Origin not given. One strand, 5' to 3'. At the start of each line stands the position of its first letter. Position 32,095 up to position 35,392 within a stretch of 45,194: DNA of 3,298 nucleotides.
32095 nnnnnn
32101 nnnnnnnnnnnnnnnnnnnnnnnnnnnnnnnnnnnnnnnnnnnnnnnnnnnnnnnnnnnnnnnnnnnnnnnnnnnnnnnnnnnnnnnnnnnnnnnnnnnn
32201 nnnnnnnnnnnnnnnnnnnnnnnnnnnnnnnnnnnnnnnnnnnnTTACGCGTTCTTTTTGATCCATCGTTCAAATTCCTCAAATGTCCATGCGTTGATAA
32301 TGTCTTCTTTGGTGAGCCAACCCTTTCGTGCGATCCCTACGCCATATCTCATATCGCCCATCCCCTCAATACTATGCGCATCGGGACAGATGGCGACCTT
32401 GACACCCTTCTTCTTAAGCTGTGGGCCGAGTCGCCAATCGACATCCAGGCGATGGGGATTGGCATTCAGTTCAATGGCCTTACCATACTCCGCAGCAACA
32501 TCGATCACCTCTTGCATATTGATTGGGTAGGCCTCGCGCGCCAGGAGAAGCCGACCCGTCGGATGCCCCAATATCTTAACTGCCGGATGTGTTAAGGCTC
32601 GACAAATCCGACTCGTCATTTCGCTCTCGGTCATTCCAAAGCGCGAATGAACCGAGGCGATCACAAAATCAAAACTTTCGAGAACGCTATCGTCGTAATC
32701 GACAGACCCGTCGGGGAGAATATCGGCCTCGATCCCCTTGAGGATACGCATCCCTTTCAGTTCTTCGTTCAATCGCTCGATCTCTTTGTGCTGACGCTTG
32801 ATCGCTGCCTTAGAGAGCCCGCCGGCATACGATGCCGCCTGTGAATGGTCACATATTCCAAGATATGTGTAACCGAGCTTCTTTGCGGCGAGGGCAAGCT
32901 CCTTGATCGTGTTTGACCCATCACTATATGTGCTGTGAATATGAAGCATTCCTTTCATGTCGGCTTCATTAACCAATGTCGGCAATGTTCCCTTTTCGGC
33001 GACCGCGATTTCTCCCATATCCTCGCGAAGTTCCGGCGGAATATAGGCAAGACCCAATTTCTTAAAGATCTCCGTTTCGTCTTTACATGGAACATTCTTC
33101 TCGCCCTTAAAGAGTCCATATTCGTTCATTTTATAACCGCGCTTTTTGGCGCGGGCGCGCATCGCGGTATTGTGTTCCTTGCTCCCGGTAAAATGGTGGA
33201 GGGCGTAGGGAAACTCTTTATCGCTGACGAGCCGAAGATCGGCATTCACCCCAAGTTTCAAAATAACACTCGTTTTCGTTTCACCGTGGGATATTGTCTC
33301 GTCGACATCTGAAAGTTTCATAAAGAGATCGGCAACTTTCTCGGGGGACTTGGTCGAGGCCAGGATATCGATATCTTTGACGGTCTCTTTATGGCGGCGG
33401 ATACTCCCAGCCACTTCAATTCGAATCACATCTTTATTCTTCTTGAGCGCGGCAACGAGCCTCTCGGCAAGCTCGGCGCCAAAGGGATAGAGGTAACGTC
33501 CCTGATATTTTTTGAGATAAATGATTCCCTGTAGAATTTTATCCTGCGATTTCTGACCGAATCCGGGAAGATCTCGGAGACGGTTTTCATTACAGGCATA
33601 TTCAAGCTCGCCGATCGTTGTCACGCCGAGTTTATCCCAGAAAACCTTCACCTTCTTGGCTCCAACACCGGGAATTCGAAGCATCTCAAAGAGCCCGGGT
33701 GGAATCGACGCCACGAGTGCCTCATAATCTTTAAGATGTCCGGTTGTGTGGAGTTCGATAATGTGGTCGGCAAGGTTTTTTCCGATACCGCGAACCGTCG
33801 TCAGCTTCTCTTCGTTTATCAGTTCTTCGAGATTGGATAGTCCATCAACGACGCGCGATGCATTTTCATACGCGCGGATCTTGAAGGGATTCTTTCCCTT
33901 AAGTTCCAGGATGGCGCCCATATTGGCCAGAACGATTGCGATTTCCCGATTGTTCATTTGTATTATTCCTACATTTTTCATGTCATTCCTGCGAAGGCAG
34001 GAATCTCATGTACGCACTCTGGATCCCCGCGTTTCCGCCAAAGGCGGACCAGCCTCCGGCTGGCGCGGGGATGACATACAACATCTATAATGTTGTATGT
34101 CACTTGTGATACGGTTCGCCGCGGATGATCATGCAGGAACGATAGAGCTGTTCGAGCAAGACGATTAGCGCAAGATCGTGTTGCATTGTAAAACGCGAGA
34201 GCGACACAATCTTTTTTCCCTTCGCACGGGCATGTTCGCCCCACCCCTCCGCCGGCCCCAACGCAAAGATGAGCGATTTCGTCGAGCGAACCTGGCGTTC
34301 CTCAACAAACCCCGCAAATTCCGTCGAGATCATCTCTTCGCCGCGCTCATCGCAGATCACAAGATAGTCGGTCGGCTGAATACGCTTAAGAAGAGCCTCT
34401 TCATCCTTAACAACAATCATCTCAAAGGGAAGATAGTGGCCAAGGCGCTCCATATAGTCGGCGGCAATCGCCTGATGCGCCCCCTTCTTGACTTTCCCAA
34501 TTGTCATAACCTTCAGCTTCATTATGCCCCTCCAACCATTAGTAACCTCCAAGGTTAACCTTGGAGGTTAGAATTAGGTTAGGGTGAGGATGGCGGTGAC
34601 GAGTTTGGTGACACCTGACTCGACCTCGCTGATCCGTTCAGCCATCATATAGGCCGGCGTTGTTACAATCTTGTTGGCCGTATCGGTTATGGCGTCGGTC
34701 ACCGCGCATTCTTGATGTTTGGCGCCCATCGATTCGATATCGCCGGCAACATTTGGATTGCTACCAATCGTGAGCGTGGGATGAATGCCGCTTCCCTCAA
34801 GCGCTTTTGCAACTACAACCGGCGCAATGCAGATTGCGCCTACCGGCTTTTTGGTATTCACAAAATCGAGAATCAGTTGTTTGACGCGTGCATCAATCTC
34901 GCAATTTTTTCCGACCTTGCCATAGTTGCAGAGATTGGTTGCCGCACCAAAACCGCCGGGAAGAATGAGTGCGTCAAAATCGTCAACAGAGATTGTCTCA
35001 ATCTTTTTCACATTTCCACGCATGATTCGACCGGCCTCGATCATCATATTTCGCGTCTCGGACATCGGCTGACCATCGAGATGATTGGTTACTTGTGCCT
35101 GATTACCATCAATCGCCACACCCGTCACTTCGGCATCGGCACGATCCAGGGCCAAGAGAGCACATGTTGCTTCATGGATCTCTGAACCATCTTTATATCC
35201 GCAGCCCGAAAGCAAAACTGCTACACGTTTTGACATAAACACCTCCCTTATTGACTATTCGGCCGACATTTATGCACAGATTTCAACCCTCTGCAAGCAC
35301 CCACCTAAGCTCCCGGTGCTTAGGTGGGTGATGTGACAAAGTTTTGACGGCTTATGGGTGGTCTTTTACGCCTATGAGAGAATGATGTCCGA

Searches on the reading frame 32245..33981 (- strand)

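Call 35: search_protein_families(library=pfam, proteins=[window:32245-33981:-], max_evalue=0.00001)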
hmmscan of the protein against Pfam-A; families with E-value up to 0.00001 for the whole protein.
window:32245-33981:- (578 aa): 4 families
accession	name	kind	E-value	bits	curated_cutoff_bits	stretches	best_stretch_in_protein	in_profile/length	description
PF14791.11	DNA_pol_B_thumb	-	7.5e-26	90.2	25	1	260-320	1-63/63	DNA polymerase beta thumb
PF14716.13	HHH_8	-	2.6e-15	57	30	1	9-83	1-73/73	Helix-hairpin-helix domain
PF14520.12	HHH_5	-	4.1e-13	50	27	1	99-151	3-53/57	Helix-hairpin-helix domain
PF02811.25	PHP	-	9.1e-13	49.3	26.4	1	346-507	2-163/164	PHP domain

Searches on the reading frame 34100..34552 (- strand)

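Call 35: search_protein_families(library=pfam, proteins=[window:34100-34552:-], max_evalue=0.00001)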
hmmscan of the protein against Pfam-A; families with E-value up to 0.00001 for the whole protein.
window:34100-34552:- (150 aa): 1 family
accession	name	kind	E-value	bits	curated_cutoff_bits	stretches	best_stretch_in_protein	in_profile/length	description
PF02590.22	SPOUT_MTase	-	8.1e-37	127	27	1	11-149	1-154/154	Predicted SPOUT methyltransferase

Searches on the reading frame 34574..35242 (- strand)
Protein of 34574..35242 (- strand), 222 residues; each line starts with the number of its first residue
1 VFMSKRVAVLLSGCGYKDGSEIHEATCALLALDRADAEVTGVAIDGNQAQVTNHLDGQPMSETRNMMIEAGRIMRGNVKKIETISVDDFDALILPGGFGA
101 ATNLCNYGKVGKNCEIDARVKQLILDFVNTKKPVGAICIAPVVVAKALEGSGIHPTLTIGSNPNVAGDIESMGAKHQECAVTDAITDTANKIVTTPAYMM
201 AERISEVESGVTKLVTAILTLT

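Call 35: search_protein_families(library=pfam, proteins=[window:34574-35242:-], max_evalue=0.00001)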
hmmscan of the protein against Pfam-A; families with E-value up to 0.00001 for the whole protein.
window:34574-35242:- (222 aa): 1 family
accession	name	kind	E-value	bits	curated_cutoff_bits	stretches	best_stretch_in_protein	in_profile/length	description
PF01965.30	DJ-1_PfpI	-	2.4e-12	47.4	26.6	1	17-199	8-159/165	DJ-1/PfpI family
